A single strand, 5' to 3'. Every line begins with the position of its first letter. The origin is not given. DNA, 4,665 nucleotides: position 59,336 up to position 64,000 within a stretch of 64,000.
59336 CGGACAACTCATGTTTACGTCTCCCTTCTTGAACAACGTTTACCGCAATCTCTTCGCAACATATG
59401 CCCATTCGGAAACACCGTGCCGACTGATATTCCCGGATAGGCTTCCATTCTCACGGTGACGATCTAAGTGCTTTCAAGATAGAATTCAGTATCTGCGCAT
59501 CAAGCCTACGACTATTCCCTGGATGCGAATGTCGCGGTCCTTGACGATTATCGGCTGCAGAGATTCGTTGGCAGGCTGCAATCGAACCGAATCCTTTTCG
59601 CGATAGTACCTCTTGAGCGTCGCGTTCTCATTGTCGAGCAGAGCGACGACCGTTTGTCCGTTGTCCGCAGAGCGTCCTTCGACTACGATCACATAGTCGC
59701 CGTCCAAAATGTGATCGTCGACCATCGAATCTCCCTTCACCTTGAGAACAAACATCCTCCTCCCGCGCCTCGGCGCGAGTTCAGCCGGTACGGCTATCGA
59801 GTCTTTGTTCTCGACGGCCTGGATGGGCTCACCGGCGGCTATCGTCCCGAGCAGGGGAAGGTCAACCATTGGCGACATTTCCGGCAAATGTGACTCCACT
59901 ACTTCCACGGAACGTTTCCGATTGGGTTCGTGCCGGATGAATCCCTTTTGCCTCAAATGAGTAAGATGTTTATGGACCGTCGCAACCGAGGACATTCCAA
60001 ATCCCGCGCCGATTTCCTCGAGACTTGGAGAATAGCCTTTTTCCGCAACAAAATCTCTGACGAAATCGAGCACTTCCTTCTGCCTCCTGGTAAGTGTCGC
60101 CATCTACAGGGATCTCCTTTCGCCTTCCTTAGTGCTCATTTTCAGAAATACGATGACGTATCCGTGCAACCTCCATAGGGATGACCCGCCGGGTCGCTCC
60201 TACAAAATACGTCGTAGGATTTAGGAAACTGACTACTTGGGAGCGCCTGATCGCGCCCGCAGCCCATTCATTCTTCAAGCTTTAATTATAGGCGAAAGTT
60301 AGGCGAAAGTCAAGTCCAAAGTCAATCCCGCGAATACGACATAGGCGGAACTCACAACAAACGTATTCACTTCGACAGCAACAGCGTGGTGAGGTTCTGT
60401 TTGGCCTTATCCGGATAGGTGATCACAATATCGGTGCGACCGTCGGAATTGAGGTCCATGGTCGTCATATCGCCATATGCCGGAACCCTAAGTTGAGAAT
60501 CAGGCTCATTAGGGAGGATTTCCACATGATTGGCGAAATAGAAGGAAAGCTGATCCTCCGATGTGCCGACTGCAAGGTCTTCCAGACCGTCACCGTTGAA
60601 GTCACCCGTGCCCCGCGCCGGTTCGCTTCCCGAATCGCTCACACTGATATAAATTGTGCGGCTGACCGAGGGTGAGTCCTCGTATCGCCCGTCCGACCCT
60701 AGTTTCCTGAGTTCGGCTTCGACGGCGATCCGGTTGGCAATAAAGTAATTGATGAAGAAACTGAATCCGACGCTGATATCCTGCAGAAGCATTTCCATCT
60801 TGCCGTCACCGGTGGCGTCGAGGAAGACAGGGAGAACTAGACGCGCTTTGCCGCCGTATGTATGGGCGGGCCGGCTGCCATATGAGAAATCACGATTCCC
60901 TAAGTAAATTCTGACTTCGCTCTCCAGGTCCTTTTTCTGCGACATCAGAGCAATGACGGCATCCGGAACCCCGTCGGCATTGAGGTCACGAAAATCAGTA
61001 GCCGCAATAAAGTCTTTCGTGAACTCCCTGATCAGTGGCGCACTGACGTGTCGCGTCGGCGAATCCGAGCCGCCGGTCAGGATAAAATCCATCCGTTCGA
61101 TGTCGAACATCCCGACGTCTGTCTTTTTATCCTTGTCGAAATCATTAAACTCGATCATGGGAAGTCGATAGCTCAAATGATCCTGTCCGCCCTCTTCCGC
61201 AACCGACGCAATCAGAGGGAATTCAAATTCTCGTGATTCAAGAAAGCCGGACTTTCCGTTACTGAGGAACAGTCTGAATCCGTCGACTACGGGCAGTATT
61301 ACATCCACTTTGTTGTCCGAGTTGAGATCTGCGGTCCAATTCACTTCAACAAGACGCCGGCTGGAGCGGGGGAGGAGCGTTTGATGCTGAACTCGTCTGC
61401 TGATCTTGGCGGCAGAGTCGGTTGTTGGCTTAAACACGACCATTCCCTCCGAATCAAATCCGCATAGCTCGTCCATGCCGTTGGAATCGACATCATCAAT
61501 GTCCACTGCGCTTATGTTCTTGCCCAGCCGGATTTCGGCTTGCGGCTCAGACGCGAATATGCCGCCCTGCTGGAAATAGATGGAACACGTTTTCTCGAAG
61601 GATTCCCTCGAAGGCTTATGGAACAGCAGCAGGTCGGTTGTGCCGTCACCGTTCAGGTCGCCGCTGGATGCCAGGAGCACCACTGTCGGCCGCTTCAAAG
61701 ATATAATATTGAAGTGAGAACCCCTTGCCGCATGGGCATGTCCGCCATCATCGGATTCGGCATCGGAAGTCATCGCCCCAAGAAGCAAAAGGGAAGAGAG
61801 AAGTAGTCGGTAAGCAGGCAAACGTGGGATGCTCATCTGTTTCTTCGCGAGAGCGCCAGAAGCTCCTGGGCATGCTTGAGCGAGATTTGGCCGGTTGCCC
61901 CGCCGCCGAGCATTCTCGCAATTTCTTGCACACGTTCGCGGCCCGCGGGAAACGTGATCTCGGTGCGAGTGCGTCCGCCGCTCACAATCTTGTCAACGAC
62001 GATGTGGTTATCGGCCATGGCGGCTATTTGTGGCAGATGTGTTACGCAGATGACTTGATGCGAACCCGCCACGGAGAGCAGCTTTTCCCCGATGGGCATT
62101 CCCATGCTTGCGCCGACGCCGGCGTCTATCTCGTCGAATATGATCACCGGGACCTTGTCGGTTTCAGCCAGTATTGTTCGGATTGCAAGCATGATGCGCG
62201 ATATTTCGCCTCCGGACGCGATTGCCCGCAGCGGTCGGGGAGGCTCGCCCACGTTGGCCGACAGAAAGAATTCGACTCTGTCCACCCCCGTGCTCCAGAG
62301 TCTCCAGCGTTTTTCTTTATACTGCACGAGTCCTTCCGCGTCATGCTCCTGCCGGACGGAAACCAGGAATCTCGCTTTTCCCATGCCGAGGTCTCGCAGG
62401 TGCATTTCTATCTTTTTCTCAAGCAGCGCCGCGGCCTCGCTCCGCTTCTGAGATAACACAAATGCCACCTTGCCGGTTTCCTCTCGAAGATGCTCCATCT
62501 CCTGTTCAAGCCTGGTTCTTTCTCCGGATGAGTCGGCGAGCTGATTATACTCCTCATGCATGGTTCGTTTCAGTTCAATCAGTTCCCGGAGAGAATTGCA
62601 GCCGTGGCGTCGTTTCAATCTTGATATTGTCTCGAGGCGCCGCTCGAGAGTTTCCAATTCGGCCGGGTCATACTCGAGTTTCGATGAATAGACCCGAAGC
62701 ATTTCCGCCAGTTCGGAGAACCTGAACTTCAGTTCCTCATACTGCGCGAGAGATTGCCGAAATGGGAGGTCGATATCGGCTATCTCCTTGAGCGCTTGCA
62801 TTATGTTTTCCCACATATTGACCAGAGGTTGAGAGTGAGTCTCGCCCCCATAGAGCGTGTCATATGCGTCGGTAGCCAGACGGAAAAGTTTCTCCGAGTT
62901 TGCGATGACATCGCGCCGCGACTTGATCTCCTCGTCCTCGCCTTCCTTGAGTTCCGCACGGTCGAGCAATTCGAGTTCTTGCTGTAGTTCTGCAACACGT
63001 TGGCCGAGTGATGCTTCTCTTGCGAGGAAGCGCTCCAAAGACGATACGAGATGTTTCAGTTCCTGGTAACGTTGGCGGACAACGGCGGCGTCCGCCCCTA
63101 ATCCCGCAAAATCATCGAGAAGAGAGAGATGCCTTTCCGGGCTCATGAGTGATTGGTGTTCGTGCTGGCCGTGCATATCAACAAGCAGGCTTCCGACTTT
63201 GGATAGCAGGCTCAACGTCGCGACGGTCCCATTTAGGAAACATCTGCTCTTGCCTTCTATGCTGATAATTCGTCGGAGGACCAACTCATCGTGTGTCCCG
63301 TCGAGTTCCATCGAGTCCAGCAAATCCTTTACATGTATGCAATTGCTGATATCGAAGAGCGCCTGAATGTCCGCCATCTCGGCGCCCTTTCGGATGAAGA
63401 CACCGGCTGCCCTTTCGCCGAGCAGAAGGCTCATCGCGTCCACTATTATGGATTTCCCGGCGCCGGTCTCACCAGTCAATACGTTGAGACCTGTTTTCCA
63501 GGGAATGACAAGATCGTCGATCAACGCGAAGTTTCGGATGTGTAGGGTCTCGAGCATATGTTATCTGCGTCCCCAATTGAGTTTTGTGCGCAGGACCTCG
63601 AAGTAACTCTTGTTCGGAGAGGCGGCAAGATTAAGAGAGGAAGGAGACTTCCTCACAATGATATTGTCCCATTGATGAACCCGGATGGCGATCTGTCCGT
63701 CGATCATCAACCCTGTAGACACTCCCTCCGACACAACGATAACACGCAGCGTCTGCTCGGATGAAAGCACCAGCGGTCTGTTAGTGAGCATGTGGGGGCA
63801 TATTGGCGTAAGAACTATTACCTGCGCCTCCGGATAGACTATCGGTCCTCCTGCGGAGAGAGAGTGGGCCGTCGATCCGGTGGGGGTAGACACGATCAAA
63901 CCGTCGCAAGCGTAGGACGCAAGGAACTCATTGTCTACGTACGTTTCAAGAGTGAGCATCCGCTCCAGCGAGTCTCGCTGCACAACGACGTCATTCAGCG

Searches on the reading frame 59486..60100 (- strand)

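Call 63: search_protein_families(library=pfam, proteins=[window:59486-60100:-], max_evalue=0.001)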
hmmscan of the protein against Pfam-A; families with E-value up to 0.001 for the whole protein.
window:59486-60100:- (204 aa): 2 families
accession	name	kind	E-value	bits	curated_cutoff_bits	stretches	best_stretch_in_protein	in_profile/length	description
PF00717.28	Peptidase_S24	-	1.6e-29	102.4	23.3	1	82-198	1-116/116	Peptidase S24-like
PF01726.22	LexA_DNA_bind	-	1.3e-20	73.3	23.7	1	2-63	3-64/65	LexA DNA binding domain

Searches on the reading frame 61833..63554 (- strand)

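Call 37: search_protein_families(library=pfam, proteins=[window:61833-63554:-], max_evalue=0.00001)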
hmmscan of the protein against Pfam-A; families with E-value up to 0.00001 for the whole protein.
window:61833-63554:- (573 aa): 2 families
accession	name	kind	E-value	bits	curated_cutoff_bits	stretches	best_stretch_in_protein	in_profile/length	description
PF02463.25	SMC_N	-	4.5e-16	59.4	40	1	1-520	2-211/220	RecF/RecN/SMC N terminal domain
PF13476.12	AAA_23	-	2.3e-10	41.9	27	1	4-215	2-130/201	AAA domain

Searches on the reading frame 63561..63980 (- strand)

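Call 37: search_protein_families(library=pfam, proteins=[window:63561-63980:-], max_evalue=0.00001)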
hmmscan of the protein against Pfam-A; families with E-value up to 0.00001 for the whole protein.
window:63561-63980:- (139 aa): 1 family
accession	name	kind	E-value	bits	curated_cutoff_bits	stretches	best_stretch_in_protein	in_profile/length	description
PF20143.4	NAD_kinase_C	-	1.9e-35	121.8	23.7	1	4-118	10-123/126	ATP-NAD kinase C-terminal domain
